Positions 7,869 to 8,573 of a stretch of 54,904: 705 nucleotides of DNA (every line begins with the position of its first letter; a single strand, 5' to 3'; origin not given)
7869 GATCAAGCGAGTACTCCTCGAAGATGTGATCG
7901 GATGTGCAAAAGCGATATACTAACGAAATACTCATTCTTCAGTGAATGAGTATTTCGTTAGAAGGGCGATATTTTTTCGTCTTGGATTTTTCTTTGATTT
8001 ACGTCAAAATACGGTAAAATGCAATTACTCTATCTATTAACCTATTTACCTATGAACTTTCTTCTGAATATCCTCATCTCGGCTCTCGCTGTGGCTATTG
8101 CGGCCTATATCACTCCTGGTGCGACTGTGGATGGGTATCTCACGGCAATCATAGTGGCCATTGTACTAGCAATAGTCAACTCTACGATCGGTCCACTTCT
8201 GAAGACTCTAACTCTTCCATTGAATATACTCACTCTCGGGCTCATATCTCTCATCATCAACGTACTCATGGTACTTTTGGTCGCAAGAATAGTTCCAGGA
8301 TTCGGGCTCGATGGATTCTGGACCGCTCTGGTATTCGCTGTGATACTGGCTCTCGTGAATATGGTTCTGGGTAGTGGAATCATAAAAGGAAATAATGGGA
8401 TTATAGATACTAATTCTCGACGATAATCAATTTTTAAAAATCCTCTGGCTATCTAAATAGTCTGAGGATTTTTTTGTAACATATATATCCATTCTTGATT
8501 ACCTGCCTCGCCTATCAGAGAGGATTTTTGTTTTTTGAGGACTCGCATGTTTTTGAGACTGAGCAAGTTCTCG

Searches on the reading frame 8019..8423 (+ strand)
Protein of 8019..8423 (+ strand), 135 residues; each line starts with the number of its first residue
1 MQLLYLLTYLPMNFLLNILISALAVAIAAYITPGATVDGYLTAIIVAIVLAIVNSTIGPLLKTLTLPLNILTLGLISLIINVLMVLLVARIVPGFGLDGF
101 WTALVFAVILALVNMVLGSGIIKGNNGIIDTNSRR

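Call 27: search_protein_families(library=pfam, max_evalue=0.01, proteins=[window:8019-8423:+])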
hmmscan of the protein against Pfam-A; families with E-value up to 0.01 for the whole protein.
seq(135 aa): 1 family
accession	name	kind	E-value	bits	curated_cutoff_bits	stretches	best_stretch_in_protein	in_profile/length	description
PF04020.18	Phage_holin_4_2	-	9e-31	107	28.8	1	12-116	1-105/105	Mycobacterial 4 TMS phage holin, superfamily IV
